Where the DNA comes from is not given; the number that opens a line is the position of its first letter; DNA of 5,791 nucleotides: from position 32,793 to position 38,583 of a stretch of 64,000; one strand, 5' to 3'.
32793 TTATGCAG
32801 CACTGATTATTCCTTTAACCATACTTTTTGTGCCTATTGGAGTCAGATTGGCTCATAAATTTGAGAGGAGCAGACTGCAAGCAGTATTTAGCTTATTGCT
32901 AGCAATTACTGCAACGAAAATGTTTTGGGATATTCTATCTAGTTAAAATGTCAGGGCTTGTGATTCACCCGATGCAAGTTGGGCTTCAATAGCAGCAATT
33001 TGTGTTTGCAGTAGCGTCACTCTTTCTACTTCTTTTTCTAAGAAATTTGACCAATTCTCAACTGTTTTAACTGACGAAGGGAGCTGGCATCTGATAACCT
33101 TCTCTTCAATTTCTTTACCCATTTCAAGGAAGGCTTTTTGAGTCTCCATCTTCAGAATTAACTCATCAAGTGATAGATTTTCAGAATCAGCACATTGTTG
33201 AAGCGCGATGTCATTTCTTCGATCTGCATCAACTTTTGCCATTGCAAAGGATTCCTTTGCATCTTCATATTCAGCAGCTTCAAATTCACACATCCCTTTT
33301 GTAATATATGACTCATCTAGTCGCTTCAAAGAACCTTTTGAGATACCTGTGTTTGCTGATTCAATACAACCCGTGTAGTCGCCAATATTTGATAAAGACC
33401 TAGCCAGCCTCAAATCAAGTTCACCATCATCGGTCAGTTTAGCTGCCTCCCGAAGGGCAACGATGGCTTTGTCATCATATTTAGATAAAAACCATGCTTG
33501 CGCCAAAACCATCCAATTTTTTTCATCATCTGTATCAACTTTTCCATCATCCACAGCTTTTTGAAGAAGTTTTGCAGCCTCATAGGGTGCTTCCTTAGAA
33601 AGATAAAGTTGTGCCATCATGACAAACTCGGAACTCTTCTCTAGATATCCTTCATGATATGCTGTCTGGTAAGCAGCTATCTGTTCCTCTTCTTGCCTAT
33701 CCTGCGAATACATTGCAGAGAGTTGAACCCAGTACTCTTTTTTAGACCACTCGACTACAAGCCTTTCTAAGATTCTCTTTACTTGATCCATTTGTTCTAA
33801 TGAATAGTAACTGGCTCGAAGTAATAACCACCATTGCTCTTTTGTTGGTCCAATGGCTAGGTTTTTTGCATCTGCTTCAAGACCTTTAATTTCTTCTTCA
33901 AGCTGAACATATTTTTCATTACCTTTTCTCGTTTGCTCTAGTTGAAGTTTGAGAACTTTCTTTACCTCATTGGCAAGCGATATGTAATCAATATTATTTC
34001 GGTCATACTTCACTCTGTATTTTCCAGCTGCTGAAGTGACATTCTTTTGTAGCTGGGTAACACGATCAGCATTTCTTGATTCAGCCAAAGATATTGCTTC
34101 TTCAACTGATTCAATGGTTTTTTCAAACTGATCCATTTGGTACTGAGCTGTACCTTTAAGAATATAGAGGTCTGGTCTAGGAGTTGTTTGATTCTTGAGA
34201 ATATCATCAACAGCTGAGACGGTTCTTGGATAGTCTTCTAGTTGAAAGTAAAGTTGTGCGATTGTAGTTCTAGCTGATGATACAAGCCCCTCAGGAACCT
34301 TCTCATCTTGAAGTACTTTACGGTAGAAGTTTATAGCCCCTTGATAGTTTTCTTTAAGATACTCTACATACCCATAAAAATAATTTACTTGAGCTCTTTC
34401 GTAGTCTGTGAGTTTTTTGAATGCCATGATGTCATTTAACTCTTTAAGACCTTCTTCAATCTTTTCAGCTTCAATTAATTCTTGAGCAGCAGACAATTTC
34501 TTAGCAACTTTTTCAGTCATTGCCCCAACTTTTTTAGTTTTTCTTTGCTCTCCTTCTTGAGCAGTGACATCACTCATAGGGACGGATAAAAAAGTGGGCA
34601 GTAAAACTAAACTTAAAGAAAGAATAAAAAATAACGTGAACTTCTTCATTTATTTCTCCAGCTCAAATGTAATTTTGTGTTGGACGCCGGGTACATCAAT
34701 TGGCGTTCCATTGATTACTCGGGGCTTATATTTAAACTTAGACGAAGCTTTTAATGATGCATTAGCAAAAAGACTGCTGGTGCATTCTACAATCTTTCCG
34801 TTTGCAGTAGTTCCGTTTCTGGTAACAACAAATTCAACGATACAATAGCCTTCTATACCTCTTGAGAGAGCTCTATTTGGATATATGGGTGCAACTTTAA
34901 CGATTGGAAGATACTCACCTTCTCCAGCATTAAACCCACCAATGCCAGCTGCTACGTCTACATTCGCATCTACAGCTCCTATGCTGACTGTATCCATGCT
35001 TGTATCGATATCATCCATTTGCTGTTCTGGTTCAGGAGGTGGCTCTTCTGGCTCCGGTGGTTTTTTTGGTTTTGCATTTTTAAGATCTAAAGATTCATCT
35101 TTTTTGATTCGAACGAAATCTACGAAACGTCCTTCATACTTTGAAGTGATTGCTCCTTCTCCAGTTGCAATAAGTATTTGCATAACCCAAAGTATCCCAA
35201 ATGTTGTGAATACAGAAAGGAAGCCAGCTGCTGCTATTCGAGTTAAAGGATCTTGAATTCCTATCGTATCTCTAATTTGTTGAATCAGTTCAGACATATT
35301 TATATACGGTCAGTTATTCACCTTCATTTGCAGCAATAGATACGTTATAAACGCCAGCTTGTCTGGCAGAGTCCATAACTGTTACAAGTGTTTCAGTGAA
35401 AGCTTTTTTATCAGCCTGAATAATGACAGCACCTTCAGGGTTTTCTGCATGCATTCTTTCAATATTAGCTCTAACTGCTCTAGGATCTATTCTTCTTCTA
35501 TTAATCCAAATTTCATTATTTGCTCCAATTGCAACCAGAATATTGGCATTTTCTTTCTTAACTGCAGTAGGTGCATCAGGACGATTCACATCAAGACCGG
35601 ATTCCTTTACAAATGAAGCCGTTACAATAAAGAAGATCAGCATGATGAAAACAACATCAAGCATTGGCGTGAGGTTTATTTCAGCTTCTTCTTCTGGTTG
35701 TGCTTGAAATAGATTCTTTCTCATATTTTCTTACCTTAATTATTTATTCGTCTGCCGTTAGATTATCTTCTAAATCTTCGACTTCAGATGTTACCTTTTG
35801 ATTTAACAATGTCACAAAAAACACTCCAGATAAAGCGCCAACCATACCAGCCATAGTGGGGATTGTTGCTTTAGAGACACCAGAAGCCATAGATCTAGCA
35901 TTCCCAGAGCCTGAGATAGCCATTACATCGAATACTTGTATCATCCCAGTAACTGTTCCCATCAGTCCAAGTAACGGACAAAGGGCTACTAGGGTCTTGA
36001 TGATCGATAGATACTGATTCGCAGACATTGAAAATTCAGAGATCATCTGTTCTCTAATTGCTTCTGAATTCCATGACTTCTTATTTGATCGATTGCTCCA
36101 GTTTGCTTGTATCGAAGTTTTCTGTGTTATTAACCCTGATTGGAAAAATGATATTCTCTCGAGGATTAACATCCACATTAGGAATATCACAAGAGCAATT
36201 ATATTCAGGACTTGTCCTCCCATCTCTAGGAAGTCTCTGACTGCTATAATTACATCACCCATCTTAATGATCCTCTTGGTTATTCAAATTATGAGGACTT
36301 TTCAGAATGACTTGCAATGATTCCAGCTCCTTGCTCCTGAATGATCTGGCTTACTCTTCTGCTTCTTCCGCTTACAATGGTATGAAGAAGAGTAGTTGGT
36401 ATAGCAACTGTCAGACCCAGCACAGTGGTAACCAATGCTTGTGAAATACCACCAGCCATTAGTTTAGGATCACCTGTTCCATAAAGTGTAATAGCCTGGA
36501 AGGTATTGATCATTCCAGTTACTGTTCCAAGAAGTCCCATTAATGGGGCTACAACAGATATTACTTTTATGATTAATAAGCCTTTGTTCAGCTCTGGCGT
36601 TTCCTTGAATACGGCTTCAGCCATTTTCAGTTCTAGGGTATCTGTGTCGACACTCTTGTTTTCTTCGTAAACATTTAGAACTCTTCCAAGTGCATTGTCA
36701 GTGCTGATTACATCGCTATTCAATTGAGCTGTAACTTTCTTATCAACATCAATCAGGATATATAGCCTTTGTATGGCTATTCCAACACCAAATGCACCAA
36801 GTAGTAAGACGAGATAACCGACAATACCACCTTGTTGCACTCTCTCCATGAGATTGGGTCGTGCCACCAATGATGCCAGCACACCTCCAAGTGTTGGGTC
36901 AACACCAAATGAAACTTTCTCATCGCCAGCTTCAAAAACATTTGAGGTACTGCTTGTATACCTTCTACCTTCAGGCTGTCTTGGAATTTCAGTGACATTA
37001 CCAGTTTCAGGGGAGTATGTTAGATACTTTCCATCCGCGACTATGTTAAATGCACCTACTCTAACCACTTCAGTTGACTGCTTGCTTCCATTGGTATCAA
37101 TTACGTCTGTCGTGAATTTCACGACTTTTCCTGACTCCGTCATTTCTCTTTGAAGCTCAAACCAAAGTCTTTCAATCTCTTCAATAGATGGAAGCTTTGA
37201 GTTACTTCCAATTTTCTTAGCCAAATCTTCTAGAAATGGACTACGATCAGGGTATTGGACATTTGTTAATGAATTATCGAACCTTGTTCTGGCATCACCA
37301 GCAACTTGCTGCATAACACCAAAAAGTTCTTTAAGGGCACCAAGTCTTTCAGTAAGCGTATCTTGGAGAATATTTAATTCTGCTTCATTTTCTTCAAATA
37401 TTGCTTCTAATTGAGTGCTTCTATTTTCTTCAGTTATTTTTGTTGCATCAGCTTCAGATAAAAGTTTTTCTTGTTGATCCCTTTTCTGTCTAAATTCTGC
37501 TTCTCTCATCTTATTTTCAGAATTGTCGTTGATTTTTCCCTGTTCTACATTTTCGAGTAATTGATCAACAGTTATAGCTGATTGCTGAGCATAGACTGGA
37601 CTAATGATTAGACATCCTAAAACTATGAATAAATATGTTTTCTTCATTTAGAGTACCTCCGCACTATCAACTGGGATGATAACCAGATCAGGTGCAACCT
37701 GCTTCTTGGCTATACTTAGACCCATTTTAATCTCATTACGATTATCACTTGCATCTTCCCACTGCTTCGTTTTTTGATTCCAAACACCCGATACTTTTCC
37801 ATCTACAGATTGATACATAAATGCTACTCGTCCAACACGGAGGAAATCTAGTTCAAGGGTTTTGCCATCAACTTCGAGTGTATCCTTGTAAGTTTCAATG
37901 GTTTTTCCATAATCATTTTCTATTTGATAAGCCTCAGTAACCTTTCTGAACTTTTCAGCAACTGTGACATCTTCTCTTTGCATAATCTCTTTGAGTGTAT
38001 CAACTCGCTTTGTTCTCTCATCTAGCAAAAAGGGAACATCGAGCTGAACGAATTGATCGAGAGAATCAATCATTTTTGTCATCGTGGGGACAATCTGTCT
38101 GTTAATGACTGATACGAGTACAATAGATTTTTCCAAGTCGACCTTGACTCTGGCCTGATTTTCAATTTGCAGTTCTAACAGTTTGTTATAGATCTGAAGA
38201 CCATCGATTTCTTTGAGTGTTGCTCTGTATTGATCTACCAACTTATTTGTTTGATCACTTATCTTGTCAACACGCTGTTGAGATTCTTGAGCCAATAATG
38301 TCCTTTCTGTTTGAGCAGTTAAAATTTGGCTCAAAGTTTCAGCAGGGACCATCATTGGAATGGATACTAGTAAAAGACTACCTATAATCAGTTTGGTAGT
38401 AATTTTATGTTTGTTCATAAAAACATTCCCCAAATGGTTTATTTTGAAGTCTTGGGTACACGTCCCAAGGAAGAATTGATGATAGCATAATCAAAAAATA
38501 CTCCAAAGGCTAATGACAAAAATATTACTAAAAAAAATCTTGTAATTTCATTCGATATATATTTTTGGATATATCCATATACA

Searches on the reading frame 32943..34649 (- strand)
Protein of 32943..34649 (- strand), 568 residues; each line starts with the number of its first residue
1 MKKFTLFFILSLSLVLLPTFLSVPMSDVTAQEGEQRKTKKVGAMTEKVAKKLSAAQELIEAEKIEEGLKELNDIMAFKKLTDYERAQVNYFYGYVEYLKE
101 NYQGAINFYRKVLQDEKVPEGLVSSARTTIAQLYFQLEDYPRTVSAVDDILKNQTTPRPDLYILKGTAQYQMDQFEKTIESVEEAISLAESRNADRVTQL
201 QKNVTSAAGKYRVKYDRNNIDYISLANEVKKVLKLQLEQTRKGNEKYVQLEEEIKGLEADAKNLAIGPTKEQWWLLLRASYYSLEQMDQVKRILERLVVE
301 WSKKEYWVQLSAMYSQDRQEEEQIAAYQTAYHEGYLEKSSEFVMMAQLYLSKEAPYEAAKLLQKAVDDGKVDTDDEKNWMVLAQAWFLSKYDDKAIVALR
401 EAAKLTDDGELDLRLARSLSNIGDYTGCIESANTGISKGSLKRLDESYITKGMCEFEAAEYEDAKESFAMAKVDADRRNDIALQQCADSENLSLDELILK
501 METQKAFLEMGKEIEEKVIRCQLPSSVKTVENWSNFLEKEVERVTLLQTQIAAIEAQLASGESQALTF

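Call 48: search_protein_families(library=pfam, proteins=[window:32943-34649:-])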
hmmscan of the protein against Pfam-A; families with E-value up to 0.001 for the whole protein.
window:32943-34649:- (568 aa): 6 families
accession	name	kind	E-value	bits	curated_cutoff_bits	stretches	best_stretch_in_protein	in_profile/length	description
PF07719.23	TPR_2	-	6.4e-10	38.8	27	0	87-114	2-29/34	Tetratricopeptide repeat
PF00515.34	TPR_1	-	3.4e-08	33.4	27.8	0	160-190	2-32/34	Tetratricopeptide repeat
PF12895.13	ANAPC3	-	6.9e-06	26.7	27.2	0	100-184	3-81/82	Anaphase-promoting complex, cyclosome, subunit 3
PF13181.12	TPR_8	-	1.8e-05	24.9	25.7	0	160-190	2-32/34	Tetratricopeptide repeat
PF13432.12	TPR_16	-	0.00024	21.9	32.7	0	55-113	4-58/65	Tetratricopeptide repeat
PF13424.12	TPR_12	-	0.00032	21.3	30.1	0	85-141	2-62/77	Tetratricopeptide repeat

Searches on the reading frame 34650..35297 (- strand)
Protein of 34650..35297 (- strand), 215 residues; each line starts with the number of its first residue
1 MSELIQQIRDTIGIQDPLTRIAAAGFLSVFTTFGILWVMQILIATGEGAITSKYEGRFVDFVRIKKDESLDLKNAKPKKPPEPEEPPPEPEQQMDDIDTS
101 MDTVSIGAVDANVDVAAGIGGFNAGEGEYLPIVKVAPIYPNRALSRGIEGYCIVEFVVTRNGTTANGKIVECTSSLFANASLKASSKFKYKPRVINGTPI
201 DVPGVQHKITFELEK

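Call 48: search_protein_families(library=pfam, proteins=[window:34650-35297:-])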
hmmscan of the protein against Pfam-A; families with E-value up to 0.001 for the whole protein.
window:34650-35297:- (215 aa): 1 family
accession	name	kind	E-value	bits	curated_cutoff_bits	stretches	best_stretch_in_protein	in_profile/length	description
PF03544.19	TonB_C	-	2.6e-15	57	24.6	1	136-213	2-79/79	Gram-negative bacterial TonB protein C-terminal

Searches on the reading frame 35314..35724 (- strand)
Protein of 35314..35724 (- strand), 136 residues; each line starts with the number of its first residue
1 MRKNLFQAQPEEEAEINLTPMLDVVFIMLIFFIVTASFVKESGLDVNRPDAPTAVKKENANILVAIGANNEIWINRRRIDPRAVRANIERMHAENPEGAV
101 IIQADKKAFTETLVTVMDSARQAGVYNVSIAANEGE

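Call 48: search_protein_families(library=pfam, proteins=[window:35314-35724:-])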
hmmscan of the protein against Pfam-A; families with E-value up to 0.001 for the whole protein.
window:35314-35724:- (136 aa): 1 family
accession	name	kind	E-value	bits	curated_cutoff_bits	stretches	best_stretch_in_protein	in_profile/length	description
PF02472.21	ExbD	-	4.2e-32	111.4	25.4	1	11-133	3-126/128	Biopolymer transport protein ExbD/TolR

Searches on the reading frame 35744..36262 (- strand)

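Call 48: search_protein_families(library=pfam, proteins=[window:35744-36262:-])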
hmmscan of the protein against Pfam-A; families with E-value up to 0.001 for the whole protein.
window:35744-36262:- (172 aa): 1 family
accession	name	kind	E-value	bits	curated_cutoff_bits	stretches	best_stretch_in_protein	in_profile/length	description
PF01618.21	MotA_ExbB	-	1.9e-22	79.8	22.9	1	58-165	19-126/127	MotA/TolQ/ExbB proton channel family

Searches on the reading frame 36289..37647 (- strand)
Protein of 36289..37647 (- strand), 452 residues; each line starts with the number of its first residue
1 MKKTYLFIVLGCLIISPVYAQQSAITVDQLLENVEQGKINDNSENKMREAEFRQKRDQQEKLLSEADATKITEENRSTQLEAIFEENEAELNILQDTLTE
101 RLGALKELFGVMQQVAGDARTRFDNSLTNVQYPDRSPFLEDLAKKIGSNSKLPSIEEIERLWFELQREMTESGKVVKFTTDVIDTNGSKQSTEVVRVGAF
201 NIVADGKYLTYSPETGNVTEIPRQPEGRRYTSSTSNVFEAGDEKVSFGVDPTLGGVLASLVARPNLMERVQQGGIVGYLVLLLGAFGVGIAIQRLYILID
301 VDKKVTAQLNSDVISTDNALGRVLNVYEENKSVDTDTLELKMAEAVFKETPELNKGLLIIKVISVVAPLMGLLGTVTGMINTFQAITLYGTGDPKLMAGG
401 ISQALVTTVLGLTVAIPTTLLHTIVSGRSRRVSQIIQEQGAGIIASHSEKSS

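Call 6: search_protein_families(library=ncbifam, proteins=[window:36289-37647:-])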
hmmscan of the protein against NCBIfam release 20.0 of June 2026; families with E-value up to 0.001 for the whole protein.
window:36289-37647:- (452 aa): 7 families
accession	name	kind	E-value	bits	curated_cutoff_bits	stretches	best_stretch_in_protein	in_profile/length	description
TIGR02796.1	tolQ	equivalog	2.2e-17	63.5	221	1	291-435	57-202/216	protein TolQ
TIGR02805.1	exbB2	equivalog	9.7e-13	48.5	135.35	1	351-426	49-124/138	TonB-system energizer ExbB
TIGR02797.1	exbB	equivalog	1.2e-12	48.1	206.2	1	339-442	101-204/211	tonB-system energizer ExbB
NF007722.0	PRK10414.1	equivalog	8.1e-10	38.6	402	1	352-425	125-198/244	tol-pal system-associated acyl-CoA thioesterase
NF008066.0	PRK10801.1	equivalog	2.3e-07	30.5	403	1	346-428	116-198/230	Tol-Pal system protein TolQ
NF006527.0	PRK08990.1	equivalog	6.4e-05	22.4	341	1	350-415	133-193/254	flagellar motor protein PomA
NF006284.1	PRK08456.1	equivalog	0.00028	20.1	380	1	364-415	150-196/252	flagellar motor stator protein MotA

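Call 48: search_protein_families(library=pfam, proteins=[window:36289-37647:-])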
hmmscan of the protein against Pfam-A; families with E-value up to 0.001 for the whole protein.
window:36289-37647:- (452 aa): 1 family
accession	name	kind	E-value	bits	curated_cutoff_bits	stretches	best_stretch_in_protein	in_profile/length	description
PF01618.21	MotA_ExbB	-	1.8e-28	99.2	22.9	1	330-437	19-126/127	MotA/TolQ/ExbB proton channel family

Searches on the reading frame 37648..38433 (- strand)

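Call 6: search_protein_families(library=ncbifam, proteins=[window:37648-38433:-])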
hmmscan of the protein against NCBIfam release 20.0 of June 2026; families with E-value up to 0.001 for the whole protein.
window:37648-38433:- (261 aa): 0 families

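Call 48: search_protein_families(library=pfam, proteins=[window:37648-38433:-])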
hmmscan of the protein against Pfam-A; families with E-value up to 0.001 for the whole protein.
window:37648-38433:- (261 aa): 1 family
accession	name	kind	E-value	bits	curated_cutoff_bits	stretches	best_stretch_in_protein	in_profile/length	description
PF11932.13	DUF3450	-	3.3e-78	262.8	32.6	1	20-255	6-240/241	Protein of unknown function (DUF3450)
